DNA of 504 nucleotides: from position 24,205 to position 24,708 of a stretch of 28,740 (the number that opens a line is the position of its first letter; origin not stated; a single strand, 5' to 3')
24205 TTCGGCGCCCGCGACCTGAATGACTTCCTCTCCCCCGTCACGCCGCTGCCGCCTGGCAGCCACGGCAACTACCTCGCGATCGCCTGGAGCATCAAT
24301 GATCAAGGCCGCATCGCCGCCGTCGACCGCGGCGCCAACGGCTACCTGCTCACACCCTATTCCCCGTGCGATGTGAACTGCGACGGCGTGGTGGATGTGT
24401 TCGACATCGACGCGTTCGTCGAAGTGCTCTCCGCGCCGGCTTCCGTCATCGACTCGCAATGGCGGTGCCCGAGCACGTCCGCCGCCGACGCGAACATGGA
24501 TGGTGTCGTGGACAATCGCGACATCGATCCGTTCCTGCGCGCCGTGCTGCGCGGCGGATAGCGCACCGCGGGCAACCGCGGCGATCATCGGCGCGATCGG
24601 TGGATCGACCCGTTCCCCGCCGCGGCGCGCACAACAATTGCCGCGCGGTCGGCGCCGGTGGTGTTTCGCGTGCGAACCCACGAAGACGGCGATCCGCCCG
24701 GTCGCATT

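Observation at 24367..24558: The same dockerin-like tandem C-terminal module appears on two unrelated secreted proteins; the HAF-repeat protein carries it instead of PEP-CTERM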

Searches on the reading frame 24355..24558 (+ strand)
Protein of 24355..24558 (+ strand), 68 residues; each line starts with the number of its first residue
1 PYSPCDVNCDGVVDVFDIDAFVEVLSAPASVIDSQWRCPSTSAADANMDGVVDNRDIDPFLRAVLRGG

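Call 10: search_protein_families(library=ncbifam, proteins=[window:24355-24558:+], max_evalue=10)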
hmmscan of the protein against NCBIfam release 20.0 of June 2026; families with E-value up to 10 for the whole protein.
seq(68 aa): 1 family
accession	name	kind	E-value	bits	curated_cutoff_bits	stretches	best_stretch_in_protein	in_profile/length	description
NF041540.1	dockerin_GC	domain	0.00014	22.2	29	1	6-63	4-62/67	GC-type dockerin domain-anchored protein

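Call 11: search_protein_families(library=pfam, proteins=[window:24355-24558:+], max_evalue=10)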
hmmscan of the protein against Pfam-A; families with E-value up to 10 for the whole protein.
seq(68 aa): 2 families
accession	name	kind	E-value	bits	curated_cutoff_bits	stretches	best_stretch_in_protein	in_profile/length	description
PF00404.24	Dockerin_1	-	2e-05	25.1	22.9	1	6-57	3-49/57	Dockerin type I domain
PF13202.12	EF-hand_5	-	0.073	13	25.9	1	43-53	7-17/25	EF hand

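Call 23: find_homologous_proteins(query=A1, max_evalue=0.001)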
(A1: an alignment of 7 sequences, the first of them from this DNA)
Query A1 (7 sequences) (68 aa, profile of the alignment): 574 proteins with E <= 0.001 among 1389 candidates; the best 120 are listed.
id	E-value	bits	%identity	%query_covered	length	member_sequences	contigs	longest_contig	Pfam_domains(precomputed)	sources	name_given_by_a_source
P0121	5.8e-26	108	34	99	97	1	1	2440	-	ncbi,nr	ncbi:MAG: hypothetical protein IH986_19230, partial [Planctomycetes bacterium]|nr:hypothetical prote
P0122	2.3e-24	103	51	93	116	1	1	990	PF00404.25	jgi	jgi:hypothetical protein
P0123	6.8e-24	101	50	94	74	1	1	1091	-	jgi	jgi:hypothetical protein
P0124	9.1e-24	101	44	100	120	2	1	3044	-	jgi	-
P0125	1.3e-23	101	45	91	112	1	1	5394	-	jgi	jgi:hypothetical protein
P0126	3.2e-23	99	46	91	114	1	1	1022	-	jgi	jgi:hypothetical protein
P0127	3.4e-23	99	50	91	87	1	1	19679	PF00404.25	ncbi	ncbi:MAG: dockerin type I domain-containing protein, partial [Phycisphaerae bacterium]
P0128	5.6e-23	99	44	100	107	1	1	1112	-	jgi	jgi:hypothetical protein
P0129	6.3e-23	98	54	96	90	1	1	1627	-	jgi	jgi:hypothetical protein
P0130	6.3e-23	98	45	99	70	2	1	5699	PF00404.25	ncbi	-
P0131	7.1e-23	98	46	99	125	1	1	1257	-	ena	-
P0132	8.6e-23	98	45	88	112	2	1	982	-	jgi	jgi:hypothetical protein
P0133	8.7e-23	98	54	93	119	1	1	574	-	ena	-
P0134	1.1e-22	98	45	99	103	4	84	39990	-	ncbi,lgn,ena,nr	ncbi:MAG: hypothetical protein KBH81_00360 [Phycisphaerae bacterium]|nr:hypothetical protein [Phycis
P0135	1.2e-22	97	39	94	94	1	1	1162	-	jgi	-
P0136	1.8e-22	97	49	93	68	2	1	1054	PF00404.25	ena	-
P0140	2.4e-22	97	44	93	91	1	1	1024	PF00404.25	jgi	-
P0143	2.6e-22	96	46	93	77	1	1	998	PF00404.25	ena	-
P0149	4.1e-22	96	54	82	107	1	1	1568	PF00404.25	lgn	-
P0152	5.2e-22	95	58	91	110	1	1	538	PF00404.25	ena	-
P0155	6.1e-22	95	47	87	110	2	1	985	PF00404.25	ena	-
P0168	1.5e-21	94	46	93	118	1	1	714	PF00404.25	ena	-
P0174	2.5e-21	93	47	97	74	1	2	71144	-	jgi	jgi:hypothetical protein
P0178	2.7e-21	93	41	100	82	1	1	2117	PF00404.25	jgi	jgi:hypothetical protein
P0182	3.4e-21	93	51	87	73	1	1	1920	PF00404.25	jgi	jgi:hypothetical protein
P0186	5.0e-21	92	46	90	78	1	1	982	PF00404.25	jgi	jgi:hypothetical protein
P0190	5.9e-21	92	47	88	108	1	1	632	PF00404.25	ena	-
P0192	7.5e-21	92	46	93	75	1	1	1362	PF00404.25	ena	-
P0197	8.8e-21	92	45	96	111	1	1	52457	-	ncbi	ncbi:MAG: hypothetical protein AB7Q17_05045, partial [Phycisphaerae bacterium]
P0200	1.1e-20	91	48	93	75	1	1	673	PF00404.25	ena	-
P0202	1.2e-20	91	47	88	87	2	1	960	PF00404.25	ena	-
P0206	1.5e-20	91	52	93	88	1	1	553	PF00404.25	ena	-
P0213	2.3e-20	90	45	99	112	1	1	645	PF00404.25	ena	-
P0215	2.3e-20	90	51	93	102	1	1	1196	PF00404.25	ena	-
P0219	3.1e-20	90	52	88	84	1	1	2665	PF00404.25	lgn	-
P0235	5.8e-20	89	45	88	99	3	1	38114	-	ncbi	ncbi:MAG: hypothetical protein AB7Q17_09150, partial [Phycisphaerae bacterium]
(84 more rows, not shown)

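Call 28: search_protein_families(library=ncbifam, alignment_id=A2, max_evalue=0.01)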
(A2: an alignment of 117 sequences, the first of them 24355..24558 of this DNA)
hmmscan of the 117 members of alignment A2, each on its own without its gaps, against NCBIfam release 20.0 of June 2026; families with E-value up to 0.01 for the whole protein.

A. member 1, window:24355-24558:+ (68 aa): 1 family
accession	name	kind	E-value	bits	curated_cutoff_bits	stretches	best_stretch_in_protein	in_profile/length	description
NF041540.1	dockerin_GC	domain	0.00014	22.2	29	1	6-63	4-62/67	GC-type dockerin domain-anchored protein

B. families by the number of members that match (of 117 scanned): 5 families
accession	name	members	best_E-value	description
NF041540.1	dockerin_GC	22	0.00014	GC-type dockerin domain-anchored protein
NF045500.1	Omp28_seleno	4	0.0009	Omp28-related selenoprotein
NF033679.1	DNRLRE_dom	2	1.2e-06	DNRLRE domain-containing protein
NF049990.1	CellobisidaseCelK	1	0.00092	cellulose 1,4-beta-cellobiosidase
NF041518.1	choice_anch_Q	1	0.0014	choice-of-anchor Q domain-containing protein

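Call 30: predict_structure(alignment_id=A2)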
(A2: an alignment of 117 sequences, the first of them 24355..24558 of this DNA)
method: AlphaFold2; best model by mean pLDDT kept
length: 68 residues; sequences in the alignment: 117
mean_pLDDT: 86.6   pTM: 0.76
mean pLDDT of the five models: 86.6, 85.7, 85.7, 84.9, 84.3
residues with pLDDT >= 90: 45; 70-90: 12; 50-70: 11; < 50: 0
segments of 3 or more residues with pLDDT < 50: none
pLDDT, mean of each block of 10 residues (from residue 1): 85 94 85 63 92 96 93
secondary structure, 60 per line:
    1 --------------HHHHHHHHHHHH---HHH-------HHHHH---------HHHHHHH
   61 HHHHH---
elements in order: H15-26 H40-44 H54-65

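Call 31: find_encoding_contigs(protein=P0197, flank=10000, max_places=2)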
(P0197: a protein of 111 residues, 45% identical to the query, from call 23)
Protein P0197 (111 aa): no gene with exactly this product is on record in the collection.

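Call 32: find_encoding_contigs(protein=P0235, flank=10000, max_places=2)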
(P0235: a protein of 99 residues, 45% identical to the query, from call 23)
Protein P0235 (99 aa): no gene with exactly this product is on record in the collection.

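Call 34: search_solved_structures(query=A2, max_evalue=1, show_alignments=2)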
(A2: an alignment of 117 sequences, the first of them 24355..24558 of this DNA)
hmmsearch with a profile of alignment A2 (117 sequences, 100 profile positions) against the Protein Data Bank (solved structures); distinct sequences matched with E-value up to 1: 35.
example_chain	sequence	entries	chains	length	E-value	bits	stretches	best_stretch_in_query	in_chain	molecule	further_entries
4fl4_A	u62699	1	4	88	1.5e-05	27.8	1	20-88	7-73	Glycoside hydrolase family 9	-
6kg9_A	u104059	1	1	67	0.0002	24.3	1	32-95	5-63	And cellulose-binding endoglucanase family 9 CelL ortholog dockerin domain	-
5lxv_B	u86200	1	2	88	0.00052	22.9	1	26-49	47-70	Carbohydrate-binding protein WP_009985128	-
4cj0_A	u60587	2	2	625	0.0011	21.9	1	30-88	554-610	ENDOGLUCANASE D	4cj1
1clc_A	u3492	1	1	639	0.0011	21.9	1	30-88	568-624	ENDOGLUCANASE CELD; EC: 3.2.1.4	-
5m2o_B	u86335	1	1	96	0.0015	21.5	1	27-79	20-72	Group I Dockerin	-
5m2s_B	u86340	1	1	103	0.0015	21.4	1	27-83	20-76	Doc8: Type I dockerin repeat domain from family 9 glycoside hydrolase WP_009982745[Ruminoc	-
6kgc_B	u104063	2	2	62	0.0017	21.3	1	33-91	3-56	And cellulose-binding endoglucanase family 9 CelL ortholog dockerin domain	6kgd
6kge_D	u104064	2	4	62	0.0021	21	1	33-92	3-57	And cellulose-binding endoglucanase family 9 CelL ortholog dockerin domain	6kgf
1daq_A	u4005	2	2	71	0.0026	20.7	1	34-87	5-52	ENDOGLUCANASE SS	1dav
2mte_A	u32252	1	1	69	0.0028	20.6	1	34-87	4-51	Cellulose 1,4-beta-cellobiosidase (reducing end) CelS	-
3ul4_B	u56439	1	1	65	0.0075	19.2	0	71-86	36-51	Cellulosome enzyme, dockerin type I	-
2ccl_B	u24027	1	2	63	0.0092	18.9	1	34-87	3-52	ENDO-1,4-BETA-XYLANASE Y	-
2jnx_A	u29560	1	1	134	0.0094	18.9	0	35-92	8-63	Calcium binding protein 2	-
1jfj_A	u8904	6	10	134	0.014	18.4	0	36-54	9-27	CALCIUM-BINDING PROTEIN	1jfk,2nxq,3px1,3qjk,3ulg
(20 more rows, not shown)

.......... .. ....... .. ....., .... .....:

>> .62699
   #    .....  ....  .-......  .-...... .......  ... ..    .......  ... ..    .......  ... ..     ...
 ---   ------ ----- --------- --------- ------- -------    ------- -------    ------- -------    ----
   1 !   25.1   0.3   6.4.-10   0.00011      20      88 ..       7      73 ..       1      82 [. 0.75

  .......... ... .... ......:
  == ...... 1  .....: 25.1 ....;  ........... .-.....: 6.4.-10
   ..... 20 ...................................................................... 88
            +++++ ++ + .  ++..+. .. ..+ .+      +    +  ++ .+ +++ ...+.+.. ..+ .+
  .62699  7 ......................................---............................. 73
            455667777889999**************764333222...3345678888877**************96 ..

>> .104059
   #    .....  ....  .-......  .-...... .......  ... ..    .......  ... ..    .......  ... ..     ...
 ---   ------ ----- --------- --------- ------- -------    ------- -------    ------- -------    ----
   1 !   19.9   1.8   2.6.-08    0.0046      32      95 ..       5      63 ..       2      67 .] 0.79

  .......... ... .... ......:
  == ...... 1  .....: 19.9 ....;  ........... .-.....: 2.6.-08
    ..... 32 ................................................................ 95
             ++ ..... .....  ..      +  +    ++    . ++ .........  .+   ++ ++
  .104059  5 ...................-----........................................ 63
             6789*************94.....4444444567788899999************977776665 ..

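Call 35: fold_search(model_id=the predicted structure, library=pdb)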
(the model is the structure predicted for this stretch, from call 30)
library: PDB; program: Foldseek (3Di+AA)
matches with E <= 10: 31; with E <= 0.001: 0
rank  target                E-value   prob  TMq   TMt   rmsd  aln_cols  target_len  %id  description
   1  8x39_A                6.4e-02  1.00  0.69  0.37   3.2        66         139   23  Crystal structure of cellulosomal double-dockerin module of Clo1313_0689 from Clostridium thermocellum (released 2024-04-03)
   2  4fl4_G                1.8e-01  0.96  0.62  0.63   3.7        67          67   30  Scaffoldin conformation and dynamics revealed by a ternary complex from the Clostridium thermocellum cellulosome (released 2012-06-27)
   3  6kgf_D                2.6e-01  0.97  0.67  0.72   3.6        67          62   27  Crystal structure of CaDoc0917(R16D)-CaCohA2 complex at pH 8.2 (released 2020-07-08)
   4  4fl4_J                2.8e-01  0.97  0.71  0.73   2.8        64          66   28  Scaffoldin conformation and dynamics revealed by a ternary complex from the Clostridium thermocellum cellulosome (released 2012-06-27)
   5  8x3a_MODEL_1_A        2.8e-01  0.90  0.61  0.30   4.4        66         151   23  Solution NMR structure of cellulosomal double-dockerin module of Clo1313_0689 from Clostridium thermocellum (released 2024-04-03)
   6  8x39_B                3.2e-01  0.97  0.69  0.37   3.2        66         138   23  Crystal structure of cellulosomal double-dockerin module of Clo1313_0689 from Clostridium thermocellum (released 2024-04-03)
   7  4dh2_D                3.2e-01  0.94  0.66  0.65   3.4        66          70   24  Crystal structure of Coh-OlpC(Cthe_0452)-Doc435(Cthe_0435) complex: A novel type I Cohesin-Dockerin complex from Clost (released 2012-11-28)
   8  4fl4_D                3.4e-01  0.94  0.65  0.68   3.1        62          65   27  Scaffoldin conformation and dynamics revealed by a ternary complex from the Clostridium thermocellum cellulosome (released 2012-06-27)
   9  8ajy_B                3.6e-01  0.80  0.59  0.50   4.3        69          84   22  Ruminococcus flavefaciens Cohesin-Dockerin structure: dockerin from ScaH adaptor scaffoldin in complex with the cohesi (released 2022-11-02)
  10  4dh2_B                3.9e-01  0.95  0.71  0.67   2.8        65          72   23  Crystal structure of Coh-OlpC(Cthe_0452)-Doc435(Cthe_0435) complex: A novel type I Cohesin-Dockerin complex from Clost (released 2012-11-28)
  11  2vn6_B                4.1e-01  0.90  0.65  0.68   3.7        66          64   21  The Clostridium cellulolyticum dockerin displays a dual binding mode for its cohesin partner (released 2008-05-13)
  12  6kge_D                4.4e-01  0.94  0.68  0.75   3.1        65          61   28  Crystal structure of CaDoc0917(R16D)-CaCohA2 complex at pH 5.5 (released 2020-07-08)
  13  1ohz_B                4.4e-01  0.91  0.62  0.73   3.1        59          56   19  Cohesin-Dockerin complex from the cellulosome of Clostridium thermocellum (released 2003-11-20)
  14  2ccl_B                5.0e-01  0.93  0.68  0.73   3.0        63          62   21  THE S45A, T46A MUTANT OF THE TYPE I COHESIN-DOCKERIN COMPLEX FROM THE CELLULOSOME OF CLOSTRIDIUM THERMOCELLUM (released 2007-02-13)
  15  5k39_B                7.3e-01  0.41  0.45  0.23   5.6        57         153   19  THE TYPE II COHESIN DOCKERIN COMPLEX FROM CLOSTRIDIUM THERMOCELLUM (released 2017-03-29)
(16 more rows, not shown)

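Call 36: search_protein_representatives(alignment_id=A2)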
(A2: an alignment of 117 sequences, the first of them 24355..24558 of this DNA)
Query: 117 sequences, 100 profile positions. Proteins with E-value up to 0.001 (for the whole library): 14856; up to 1e-10: 7464; up to 1e-30: 118. The best 150 are listed.
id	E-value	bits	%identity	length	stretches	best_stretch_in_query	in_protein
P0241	2.7e-78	274.2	-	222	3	33-98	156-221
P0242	1.8e-66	236.2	-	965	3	34-99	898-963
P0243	1.2e-62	223.9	-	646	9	31-94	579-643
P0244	3.3e-60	216.1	-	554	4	31-96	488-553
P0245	3.2e-56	203.3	-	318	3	26-93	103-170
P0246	2.1e-54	197.5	-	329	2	31-96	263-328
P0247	3.1e-54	197.0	-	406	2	33-95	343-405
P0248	5.9e-53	192.9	-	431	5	28-96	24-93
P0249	1.2e-51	188.7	-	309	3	25-97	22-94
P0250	4.0e-45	167.8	-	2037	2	22-100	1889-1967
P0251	9.5e-45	166.5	-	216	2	22-97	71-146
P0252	3.2e-44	164.8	-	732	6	31-100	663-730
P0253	1.4e-43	162.8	-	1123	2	24-96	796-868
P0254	4.7e-43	161.1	-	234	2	28-99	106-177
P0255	4.9e-43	161.0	-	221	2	36-96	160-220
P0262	3.6e-39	148.6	-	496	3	27-95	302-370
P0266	3.6e-38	145.4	-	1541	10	12-94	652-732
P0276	2.7e-35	136.2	-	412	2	27-98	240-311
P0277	5.0e-35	135.3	-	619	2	26-95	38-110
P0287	2.5e-33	129.9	-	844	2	28-96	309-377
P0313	1.8e-31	124.0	-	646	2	29-96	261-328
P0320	2.7e-31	123.4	-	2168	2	26-97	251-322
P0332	6.7e-31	122.1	-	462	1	22-98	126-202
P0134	1.5e-30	121.0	-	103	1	22-97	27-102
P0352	1.6e-30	120.9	-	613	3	27-96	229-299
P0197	2.4e-30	120.3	-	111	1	17-96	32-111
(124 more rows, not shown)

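Call 39: search_protein_families(library=pfam, alignment_id=A3, max_evalue=0.0001)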
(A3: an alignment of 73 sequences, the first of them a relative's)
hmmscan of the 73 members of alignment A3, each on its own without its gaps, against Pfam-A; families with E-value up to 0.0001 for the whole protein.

A. member 1, P0242 (965 aa): 2 families
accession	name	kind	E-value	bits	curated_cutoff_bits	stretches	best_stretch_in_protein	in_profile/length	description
PF00404.24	Dockerin_1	-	4.3e-07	30.5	22.9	1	767-822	1-52/57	Dockerin type I domain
PF02012.26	BNR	-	2.4e-05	24.1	27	0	161-172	1-12/12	BNR/Asp-box repeat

B. families by the number of members that match (of 73 scanned): 38 families (the first 25 are shown)
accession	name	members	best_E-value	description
PF00404.24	Dockerin_1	20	3.2e-14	Dockerin type I domain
PF02412.23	TSP_3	3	2.2e-13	Thrombospondin type 3 repeat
PF23759.1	GBD_T9SS_assoc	3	3.2e-07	Galactose binding domain-like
PF25470.1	DUF7901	2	8.7e-52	Domain of unknown function (DUF7901)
PF20009.4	GEVED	2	1e-17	GEVED domain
PF13688.12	Reprolysin_5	2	5.4e-17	Metallo-peptidase family M12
PF13582.12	Reprolysin_3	2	6.8e-16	Metallo-peptidase family M12B Reprolysin-like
PF01421.25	Reprolysin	2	7.5e-10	Reprolysin (M12B) family zinc metalloprotease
PF00246.29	Peptidase_M14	1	5.4e-86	Zinc carboxypeptidase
PF14312.12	FG-GAP_2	1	1.4e-54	FG-GAP repeat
PF01364.23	Peptidase_C25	1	2.2e-52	Peptidase family C25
PF04389.22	Peptidase_M28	1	2.4e-28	Peptidase family M28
PF07676.18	PD40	1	3.6e-22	WD40-like Beta Propeller Repeat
PF06739.17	SBBP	1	1.5e-17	Beta-propeller repeat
PF00149.33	Metallophos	1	4.4e-17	Calcineurin-like phosphoesterase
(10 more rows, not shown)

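Call 42: find_related_loci(query=A2, collection=genome_contigs, flank=10000)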
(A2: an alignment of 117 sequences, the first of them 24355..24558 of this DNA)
Query A2 (68 aa) in genome_contigs; peptide patterns used: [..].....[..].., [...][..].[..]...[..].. (x = any residue, [..] = any of these).
544 stretches matched a pattern (row limit reached: there are more); 419 encode a relative of the query (tblastn E <= 1e-3); the best 80 are kept; 79 distinct loci.
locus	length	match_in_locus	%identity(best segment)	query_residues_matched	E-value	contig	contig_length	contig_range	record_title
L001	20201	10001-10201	49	1-68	4e-15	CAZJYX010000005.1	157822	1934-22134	MAG TPA_asm: uncultured Planctomycetales bacterium isolate SRP241326_co3_323 genome assembly, contig: NODE_143_length_15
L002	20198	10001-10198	53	1-68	5e-14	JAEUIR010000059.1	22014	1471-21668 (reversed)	MAG: Phycisphaerales bacterium isolate new MAG-48 NODE_59_length_22014_cov_4.014815, whole genome shotgun sequence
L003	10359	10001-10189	51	6-68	7e-14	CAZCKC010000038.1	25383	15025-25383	MAG TPA_asm: uncultured Planctomycetales bacterium isolate binchicken_co8_124 genome assembly, contig: NODE_2828_length_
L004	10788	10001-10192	49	4-68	2e-13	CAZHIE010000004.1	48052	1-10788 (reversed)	MAG TPA_asm: uncultured Planctomycetales bacterium isolate SRP292972_co2_224 genome assembly, contig: NODE_636_length_48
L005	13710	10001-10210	54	3-64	3e-13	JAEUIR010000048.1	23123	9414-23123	MAG: Phycisphaerales bacterium isolate new MAG-48 NODE_48_length_23123_cov_4.020741, whole genome shotgun sequence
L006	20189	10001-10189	47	6-67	3e-13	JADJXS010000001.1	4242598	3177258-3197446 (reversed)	MAG: Phycisphaerales bacterium isolate Kalu_18-Q3-R12-55_MAXAC.193 tig00000220-10-42251120, whole genome shotgun sequenc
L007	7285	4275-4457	45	6-67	5e-13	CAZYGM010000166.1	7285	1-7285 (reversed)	MAG TPA_asm: uncultured Planctomycetales bacterium isolate binchicken_co43_202 genome assembly, contig: NODE_17873_lengt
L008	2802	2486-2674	52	5-68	4e-13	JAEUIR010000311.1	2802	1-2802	MAG: Phycisphaerales bacterium isolate new MAG-48 NODE_311_length_2802_cov_4.708991, whole genome shotgun sequence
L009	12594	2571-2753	51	6-67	5e-13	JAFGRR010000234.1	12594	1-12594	MAG: Phycisphaerae bacterium isolate Zod_Metabat.846 k87_3990508, whole genome shotgun sequence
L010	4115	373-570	45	2-68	5e-13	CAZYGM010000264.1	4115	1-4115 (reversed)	MAG TPA_asm: uncultured Planctomycetales bacterium isolate binchicken_co43_202 genome assembly, contig: NODE_36801_lengt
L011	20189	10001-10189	45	6-67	7e-13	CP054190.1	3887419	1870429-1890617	MAG: Planctomycetia bacterium isolate H1_PLA3 chromosome, complete genome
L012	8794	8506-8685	59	2-61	1e-12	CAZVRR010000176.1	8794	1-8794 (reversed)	MAG TPA_asm: uncultured Planctomycetales bacterium isolate binchicken_co115_36 genome assembly, contig: NODE_11826_lengt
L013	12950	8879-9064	46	6-68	1e-12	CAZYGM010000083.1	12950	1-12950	MAG TPA_asm: uncultured Planctomycetales bacterium isolate binchicken_co43_202 genome assembly, contig: NODE_8636_length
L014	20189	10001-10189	48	6-68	1e-12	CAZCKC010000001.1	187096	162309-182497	MAG TPA_asm: uncultured Planctomycetales bacterium isolate binchicken_co8_124 genome assembly, contig: NODE_16_length_18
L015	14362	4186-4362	47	2-67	2e-12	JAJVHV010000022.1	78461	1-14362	MAG: Phycisphaerae bacterium isolate Bin_15R c_000000001284, whole genome shotgun sequence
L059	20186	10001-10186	44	6-68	3e-11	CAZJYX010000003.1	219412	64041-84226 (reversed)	MAG TPA_asm: uncultured Planctomycetales bacterium isolate SRP241326_co3_323 genome assembly, contig: NODE_54_length_219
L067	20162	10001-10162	50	6-67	5e-11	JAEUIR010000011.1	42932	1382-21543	MAG: Phycisphaerales bacterium isolate new MAG-48 NODE_11_length_42932_cov_4.343741, whole genome shotgun sequence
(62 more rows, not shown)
